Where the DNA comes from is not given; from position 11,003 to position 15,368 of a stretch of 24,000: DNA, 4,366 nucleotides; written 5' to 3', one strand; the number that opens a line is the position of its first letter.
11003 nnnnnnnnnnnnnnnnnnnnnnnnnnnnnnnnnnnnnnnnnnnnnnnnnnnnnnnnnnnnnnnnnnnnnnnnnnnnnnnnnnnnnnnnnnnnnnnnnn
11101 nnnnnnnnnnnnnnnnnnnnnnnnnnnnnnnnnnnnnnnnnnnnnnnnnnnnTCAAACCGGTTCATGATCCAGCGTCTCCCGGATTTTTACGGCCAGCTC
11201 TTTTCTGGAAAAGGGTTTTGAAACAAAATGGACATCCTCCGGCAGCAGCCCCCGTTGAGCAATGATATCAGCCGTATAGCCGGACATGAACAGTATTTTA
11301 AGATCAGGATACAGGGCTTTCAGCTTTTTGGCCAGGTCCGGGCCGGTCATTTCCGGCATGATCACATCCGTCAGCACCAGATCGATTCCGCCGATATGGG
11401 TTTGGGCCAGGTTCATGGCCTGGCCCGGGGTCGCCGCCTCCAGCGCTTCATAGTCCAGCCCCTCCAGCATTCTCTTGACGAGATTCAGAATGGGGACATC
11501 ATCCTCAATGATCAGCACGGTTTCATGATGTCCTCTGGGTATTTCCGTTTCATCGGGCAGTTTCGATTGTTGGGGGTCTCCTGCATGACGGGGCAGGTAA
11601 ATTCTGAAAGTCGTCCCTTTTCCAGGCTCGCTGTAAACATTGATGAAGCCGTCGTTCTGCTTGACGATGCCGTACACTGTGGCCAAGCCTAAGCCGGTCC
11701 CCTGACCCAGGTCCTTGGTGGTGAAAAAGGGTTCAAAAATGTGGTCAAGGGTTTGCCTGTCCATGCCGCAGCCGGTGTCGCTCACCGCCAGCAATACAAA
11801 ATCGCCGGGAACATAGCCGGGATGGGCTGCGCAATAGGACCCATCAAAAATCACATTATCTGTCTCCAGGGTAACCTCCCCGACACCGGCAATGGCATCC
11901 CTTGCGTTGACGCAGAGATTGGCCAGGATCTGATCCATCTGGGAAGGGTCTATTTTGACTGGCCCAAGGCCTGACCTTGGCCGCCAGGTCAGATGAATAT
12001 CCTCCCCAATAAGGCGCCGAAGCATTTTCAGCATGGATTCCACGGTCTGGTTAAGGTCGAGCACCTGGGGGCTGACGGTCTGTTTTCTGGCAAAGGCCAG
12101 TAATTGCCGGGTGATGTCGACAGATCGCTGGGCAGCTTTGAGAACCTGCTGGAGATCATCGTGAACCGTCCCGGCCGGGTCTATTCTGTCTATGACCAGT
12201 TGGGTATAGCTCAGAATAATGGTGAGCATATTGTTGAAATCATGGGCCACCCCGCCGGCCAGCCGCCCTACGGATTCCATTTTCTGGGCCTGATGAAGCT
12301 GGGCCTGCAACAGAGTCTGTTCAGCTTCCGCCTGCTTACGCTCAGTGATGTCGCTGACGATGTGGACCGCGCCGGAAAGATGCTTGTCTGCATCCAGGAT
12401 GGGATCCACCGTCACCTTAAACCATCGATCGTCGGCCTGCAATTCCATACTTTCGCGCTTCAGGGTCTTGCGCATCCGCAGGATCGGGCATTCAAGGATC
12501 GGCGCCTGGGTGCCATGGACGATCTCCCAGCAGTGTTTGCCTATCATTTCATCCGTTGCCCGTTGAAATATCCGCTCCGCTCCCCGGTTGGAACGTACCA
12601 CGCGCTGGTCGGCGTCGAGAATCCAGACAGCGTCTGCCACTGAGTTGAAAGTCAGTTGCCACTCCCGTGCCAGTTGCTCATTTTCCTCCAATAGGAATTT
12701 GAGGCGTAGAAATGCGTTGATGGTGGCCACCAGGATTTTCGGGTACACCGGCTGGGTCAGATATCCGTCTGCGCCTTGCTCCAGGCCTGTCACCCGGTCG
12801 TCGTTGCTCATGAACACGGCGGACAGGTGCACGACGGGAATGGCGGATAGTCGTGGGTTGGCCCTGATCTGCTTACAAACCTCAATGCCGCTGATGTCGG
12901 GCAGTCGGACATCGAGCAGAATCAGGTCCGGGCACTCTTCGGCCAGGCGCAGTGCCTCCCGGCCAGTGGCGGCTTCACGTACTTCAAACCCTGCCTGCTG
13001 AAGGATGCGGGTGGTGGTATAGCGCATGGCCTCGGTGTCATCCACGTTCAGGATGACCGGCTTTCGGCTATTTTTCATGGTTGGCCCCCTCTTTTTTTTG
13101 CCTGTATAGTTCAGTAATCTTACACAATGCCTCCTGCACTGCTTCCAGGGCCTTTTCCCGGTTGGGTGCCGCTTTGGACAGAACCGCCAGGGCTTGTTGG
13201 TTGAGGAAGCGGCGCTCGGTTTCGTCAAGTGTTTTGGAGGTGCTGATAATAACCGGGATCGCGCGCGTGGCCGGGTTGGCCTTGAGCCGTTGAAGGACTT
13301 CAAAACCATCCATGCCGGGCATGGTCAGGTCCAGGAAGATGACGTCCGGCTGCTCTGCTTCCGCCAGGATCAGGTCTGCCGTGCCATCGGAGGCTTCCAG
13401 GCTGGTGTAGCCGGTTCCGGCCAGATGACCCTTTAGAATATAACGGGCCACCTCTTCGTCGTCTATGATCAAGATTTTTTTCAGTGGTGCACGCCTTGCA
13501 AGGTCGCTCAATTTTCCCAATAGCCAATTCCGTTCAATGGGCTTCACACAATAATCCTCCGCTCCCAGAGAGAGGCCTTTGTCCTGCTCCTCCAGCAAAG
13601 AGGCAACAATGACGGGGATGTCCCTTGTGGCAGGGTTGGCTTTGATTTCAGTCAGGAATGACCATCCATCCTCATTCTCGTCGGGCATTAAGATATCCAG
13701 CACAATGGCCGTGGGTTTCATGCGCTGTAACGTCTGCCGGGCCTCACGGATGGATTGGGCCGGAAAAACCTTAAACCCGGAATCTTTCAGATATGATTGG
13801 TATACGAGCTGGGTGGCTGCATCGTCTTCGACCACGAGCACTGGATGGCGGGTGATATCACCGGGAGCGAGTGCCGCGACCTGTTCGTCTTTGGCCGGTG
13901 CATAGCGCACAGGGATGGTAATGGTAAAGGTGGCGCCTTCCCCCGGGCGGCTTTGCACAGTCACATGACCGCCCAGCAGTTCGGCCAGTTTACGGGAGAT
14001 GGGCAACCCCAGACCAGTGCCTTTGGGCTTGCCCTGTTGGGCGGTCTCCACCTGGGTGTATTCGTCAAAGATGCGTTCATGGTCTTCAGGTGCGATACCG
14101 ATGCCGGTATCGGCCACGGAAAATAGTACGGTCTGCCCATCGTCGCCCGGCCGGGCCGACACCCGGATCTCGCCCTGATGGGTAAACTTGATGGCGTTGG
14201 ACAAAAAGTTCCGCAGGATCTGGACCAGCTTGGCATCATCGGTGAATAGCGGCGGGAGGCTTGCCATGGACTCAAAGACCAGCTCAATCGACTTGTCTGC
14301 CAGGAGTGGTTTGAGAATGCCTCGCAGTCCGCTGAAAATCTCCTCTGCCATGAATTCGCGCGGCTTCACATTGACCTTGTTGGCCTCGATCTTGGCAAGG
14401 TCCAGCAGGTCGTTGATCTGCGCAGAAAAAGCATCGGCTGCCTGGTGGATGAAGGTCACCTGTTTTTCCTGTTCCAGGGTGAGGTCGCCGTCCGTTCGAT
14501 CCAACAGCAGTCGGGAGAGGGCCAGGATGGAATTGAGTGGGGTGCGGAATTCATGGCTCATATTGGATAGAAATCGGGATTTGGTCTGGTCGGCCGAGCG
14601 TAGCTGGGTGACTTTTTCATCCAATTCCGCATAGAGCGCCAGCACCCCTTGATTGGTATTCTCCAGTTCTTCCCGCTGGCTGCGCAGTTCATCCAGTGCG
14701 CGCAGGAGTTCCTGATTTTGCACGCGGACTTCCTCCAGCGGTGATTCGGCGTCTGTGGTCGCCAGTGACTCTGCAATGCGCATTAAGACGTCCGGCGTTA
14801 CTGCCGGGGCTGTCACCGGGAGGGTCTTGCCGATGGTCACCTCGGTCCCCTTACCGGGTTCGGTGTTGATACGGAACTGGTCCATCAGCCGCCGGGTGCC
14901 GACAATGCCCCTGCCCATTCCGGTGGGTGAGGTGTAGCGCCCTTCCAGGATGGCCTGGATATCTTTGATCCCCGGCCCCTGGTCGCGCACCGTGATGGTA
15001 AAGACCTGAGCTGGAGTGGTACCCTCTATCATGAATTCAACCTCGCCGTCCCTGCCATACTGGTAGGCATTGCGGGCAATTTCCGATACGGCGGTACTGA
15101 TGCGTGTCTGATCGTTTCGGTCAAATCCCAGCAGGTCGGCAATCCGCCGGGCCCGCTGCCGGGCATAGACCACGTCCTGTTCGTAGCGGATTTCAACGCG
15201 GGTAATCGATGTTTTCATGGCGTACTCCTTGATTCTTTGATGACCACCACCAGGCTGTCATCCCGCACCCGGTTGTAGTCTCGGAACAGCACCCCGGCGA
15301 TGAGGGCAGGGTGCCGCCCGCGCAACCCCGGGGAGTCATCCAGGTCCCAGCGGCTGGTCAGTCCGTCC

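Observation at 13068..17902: Stressosome (RsbR-RsbS-RsbT) cassette wired to a sensor-less hybrid histidine kinase, with the RsbT fold present three times in a row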

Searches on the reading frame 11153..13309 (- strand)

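Call 3: search_protein_families(library=pfam, proteins=[window:11153-13309:-], max_evalue=0.01)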
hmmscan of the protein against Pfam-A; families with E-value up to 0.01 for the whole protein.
window:11153-13309:- (718 aa): 10 families
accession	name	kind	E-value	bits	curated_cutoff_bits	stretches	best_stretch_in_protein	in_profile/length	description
PF00072.30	Response_reg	-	1.2e-44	151.5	30.2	2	86-197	1-110/111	Response regulator receiver domain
PF02518.31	HATPase_c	-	3.4e-21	76.2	26.4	1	454-574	2-109/111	Histidine kinase-, DNA gyrase B-, and HSP90-like ATPase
PF08448.16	PAS_4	-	7.2e-15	55.6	23.1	1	221-326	1-110/110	PAS fold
PF13426.13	PAS_9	-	8.3e-13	48.9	27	1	226-323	2-103/103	PAS domain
PF00989.32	PAS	-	3.9e-09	36.9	22.6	1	216-321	2-113/113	PAS fold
PF13596.12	PAS_10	-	1.1e-07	32.9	22.1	1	221-322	5-106/106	PAS domain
PF00512.31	HisKA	-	7.4e-07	29.6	26.9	1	348-410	3-64/66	His Kinase A (phospho-acceptor) domain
PF13188.13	PAS_8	-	7.7e-05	22.9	21.8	0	220-262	6-45/65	PAS domain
PF12860.13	PAS_7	-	0.0031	18.1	27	0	222-328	2-114/115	PAS fold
PF22458.1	RsmF-B_ferredox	-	0.0069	16.9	27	0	79-127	24-72/74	Methyltr_RsmF/B-like, ferredoxin-like domain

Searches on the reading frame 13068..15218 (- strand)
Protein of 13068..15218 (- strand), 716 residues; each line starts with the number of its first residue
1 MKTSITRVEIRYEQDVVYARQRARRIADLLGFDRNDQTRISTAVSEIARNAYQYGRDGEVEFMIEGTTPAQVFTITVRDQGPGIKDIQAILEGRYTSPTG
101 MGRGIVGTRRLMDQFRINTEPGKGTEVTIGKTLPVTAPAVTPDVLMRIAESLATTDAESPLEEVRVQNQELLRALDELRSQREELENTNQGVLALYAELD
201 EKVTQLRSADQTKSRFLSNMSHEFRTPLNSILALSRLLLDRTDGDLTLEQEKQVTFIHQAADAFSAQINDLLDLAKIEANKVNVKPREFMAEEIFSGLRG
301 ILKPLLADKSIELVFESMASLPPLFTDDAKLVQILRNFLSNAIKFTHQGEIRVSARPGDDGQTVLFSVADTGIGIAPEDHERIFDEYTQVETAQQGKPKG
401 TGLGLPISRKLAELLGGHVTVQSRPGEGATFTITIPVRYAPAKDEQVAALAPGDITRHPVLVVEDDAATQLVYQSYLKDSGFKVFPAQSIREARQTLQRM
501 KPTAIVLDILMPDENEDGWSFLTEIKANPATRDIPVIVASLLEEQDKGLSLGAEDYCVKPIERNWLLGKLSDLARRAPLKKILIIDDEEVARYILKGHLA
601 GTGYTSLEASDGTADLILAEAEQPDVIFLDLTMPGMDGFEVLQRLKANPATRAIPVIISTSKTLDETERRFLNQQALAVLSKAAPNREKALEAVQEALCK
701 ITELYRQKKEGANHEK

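Call 3: search_protein_families(library=pfam, proteins=[window:13068-15218:-], max_evalue=0.01)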
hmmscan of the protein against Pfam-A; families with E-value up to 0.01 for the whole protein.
window:13068-15218:- (716 aa): 5 families
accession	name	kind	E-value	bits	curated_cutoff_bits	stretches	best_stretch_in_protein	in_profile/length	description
PF02518.31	HATPase_c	-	4.9e-45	153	26.4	2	327-437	2-109/111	Histidine kinase-, DNA gyrase B-, and HSP90-like ATPase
PF00072.30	Response_reg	-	3.3e-38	130.7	30.2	2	582-687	1-103/111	Response regulator receiver domain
PF13581.12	HATPase_c_2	-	1.3e-17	64.4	27.4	1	16-129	8-125/127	Histidine kinase-like ATPase domain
PF00512.31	HisKA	-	8.6e-17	61.4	26.9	1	213-279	2-65/66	His Kinase A (phospho-acceptor) domain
PF13589.12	HATPase_c_3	-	0.0059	17.1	25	0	349-440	20-108/137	Histidine kinase-, DNA gyrase B-, and HSP90-like ATPase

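Call 4: search_protein_families(library=ncbifam, proteins=[window:13068-15218:-], max_evalue=0.01)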
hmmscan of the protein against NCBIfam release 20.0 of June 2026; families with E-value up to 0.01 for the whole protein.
window:13068-15218:- (716 aa): 171 families (the best 25 are shown)
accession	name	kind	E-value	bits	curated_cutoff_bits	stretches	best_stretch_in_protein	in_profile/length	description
TIGR02956.1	TMAO_torS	equivalog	4.6e-87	293.1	676.5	2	169-568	416-814/967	TMAO reductase system sensor histidine kinase/response regulator TorS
NF008302.0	PRK11091.1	equivalog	1.3e-80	271.7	838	2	204-568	274-637/779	aerobic respiration two-component sensor histidine kinase ArcB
NF038297.2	hybrid_HK_HrmK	equivalog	5.3e-76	256.5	725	2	164-566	187-600/607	hybrid histidine kinase/response regulator HrmK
NF041947.1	LuxQ_Vibrio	equivalog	7.6e-73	245.7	1200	2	211-570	470-835/843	quorum-sensing autoinducer 2 sensor kinase/phosphatase LuxQ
NF008318.0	PRK11107.1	equivalog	5.9e-70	236.4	890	3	198-495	278-574/920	two-component sensor histidine kinase BarA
NF008099.0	PRK10841.1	equivalog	5.7e-67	226.3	920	3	199-440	456-693/949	two-component system sensor histidine kinase RcsC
NF011874.0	PRK15347.1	equivalog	2.5e-62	211.2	852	2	175-439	363-616/921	two component system sensor kinase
NF041832.1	near_NosP_CTERM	subfamily_domain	2.1e-57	194.9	400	1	208-539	2-333/370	NahK/ErcS family hybrid sensor histidine kinase/response regulator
NF046044.1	PnpS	equivalog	7.7e-55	186.5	400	1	187-436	148-390/390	two-component system histidine kinase PnpS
NF047465.1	hybrid_HK_LvrA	exception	1.3e-52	179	1200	3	147-446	144-430/819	hybrid histidine kinase/response regulator LvrA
NF008543.0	PRK11466.1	equivalog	5e-52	176.9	982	1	177-515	404-740/914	TMAO reductase system sensor histidine kinase/response regulator TorS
NF045901.1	HisKinLetSLeg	equivalog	7e-52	176.5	1650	2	161-438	248-519/906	two-component system sensor histidine kinase LetS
TIGR02966.1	phoR_proteo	equivalog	6.2e-46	156.9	334.2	1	151-435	63-333/333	phosphate regulon sensor histidine kinase PhoR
NF047874.1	MASE3_PAS_HK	subfamily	3.6e-44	151.6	560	1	197-445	382-633/655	MASE3 domain-containing sensor histidine kinase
NF041880.1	EPS_EpsF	equivalog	9e-43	146.5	900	3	202-436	263-492/492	response regulator EpsF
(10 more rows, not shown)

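Call 91: list_cluster_members(proteins=[P0121, window:13068-15218:-])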
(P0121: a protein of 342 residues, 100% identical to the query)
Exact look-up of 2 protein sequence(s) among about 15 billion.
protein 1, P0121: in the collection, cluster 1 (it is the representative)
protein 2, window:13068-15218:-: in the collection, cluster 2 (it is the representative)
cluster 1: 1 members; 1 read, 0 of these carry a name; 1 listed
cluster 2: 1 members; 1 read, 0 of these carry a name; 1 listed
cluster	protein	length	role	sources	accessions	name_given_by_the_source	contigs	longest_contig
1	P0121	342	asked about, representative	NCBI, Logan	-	-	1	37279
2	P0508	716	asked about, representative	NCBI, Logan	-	-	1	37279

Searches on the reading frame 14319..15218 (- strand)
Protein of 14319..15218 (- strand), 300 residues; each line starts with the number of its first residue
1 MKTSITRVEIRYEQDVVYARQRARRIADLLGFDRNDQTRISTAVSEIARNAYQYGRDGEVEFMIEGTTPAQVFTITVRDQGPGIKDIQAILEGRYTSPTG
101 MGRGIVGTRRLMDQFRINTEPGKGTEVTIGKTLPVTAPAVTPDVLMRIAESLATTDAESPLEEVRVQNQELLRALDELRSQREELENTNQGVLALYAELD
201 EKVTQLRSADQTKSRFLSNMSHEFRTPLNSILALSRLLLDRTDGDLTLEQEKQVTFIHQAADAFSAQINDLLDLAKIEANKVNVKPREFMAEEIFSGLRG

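Call 56: predict_structure(alignment_id=A3)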
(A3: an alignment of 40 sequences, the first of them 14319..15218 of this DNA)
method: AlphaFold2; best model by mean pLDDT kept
length: 300 residues; sequences in the alignment: 40
mean_pLDDT: 84.5   pTM: 0.59
mean pLDDT of the five models: 84.5, 83.9, 83.7, 81.5, 76.5
residues with pLDDT >= 90: 91; 70-90: 192; 50-70: 16; < 50: 1
segments of 3 or more residues with pLDDT < 50: none
pLDDT, mean of each block of 10 residues (from residue 1): 92 92 94 92 92 89 89 95 84 72 81 93 92 88 90 82 81 79 75 77 81 78 83 89 86 89 85 77 73 64
secondary structure, 60 per line:
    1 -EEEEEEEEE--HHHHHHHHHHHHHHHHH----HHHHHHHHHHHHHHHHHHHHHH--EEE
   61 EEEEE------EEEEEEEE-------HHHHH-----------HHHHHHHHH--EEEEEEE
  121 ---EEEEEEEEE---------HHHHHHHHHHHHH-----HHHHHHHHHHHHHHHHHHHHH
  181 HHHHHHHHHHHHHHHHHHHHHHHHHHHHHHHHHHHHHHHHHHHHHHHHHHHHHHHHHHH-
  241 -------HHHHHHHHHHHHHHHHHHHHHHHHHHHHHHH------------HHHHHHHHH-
elements in order: E2-10 H13-29 H34-55 E58-65 E72-79 H87-91 H103-111 E114-120 E124-132 H142-154 H160-239 H248-278 H291-299

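Call 59: fold_search(model_id=the predicted structure, library=pdb)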
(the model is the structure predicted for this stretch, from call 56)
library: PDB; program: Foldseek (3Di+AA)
matches with E <= 10: 577; with E <= 0.001: 134
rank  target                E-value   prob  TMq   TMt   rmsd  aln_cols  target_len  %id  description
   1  1til_E                5.7e-09  1.00  0.39  0.78   2.9       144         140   25  Crystal Structures of the ADP and ATP bound forms of the Bacillus Anti-sigma factor SpoIIAB in complex with the Anti-a (released 2004-06-15)
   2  1tid_C                7.3e-09  1.00  0.38  0.79   2.9       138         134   26  Crystal Structures of the ADP and ATP bound forms of the Bacillus Anti-sigma factor SpoIIAB in complex with the Anti-a (released 2004-06-15)
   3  1th8_A                1.5e-08  1.00  0.37  0.80   2.6       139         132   25  Crystal Structures of the ADP and ATP bound forms of the Bacillus Anti-sigma factor SpoIIAB in complex with the Anti-a (released 2004-06-15)
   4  1l0o_A                2.0e-08  1.00  0.40  0.81   2.5       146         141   24  Crystal Structure of the Bacillus stearothermophilus Anti-Sigma Factor SpoIIAB with the Sporulation Sigma Factor Sigma (released 2002-04-03)
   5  1tid_A                4.4e-08  1.00  0.39  0.81   2.4       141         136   25  Crystal Structures of the ADP and ATP bound forms of the Bacillus Anti-sigma factor SpoIIAB in complex with the Anti-a (released 2004-06-15)
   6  1thn_A                6.4e-08  1.00  0.38  0.79   2.8       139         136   25  Crystal Structures of the ADP and ATP bound forms of the Bacillus Anti-sigma factor SpoIIAB in complex with the Anti-a (released 2004-06-15)
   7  6m37_A                3.3e-06  1.00  0.32  0.78   3.2       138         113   22  The crystal structure of B. subtilis RsbV/RsbW complex in the hexagonal crystal form (released 2020-07-15)
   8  5idm_A                4.8e-06  1.00  0.30  0.47   9.7       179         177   18  Bifunctional histidine kinase CckA (domain, CA) in complex with c-di-GMP and AMPPNP/Mg2+ (released 2016-10-05)
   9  6m36_A                5.8e-06  1.00  0.31  0.84   2.7       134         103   21  The crystal structure of B. subtilis RsbV/RsbW complex in the monoclinic crystal form (released 2020-07-15)
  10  6m36_G                6.6e-06  1.00  0.31  0.84   2.7       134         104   21  The crystal structure of B. subtilis RsbV/RsbW complex in the monoclinic crystal form (released 2020-07-15)
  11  3crl_B                7.0e-06  1.00  0.29  0.23  15.7       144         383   16  Crystal structure of the PDHK2-L2 complex. (released 2008-04-29)
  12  6m37_C                1.2e-05  1.00  0.32  0.77   3.6       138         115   20  The crystal structure of B. subtilis RsbV/RsbW complex in the hexagonal crystal form (released 2020-07-15)
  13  4mp7                  1.2e-05  1.00  0.24  0.20  17.9       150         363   13  Crystal structure of pyruvate dehydrogenase kinase isoform 2 in complex with inhibitor PA7 (released 2014-01-01)
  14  6m36_C                1.3e-05  1.00  0.29  0.78   3.9       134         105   20  The crystal structure of B. subtilis RsbV/RsbW complex in the monoclinic crystal form (released 2020-07-15)
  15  6m36_I                1.5e-05  1.00  0.30  0.80   3.8       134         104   20  The crystal structure of B. subtilis RsbV/RsbW complex in the monoclinic crystal form (released 2020-07-15)
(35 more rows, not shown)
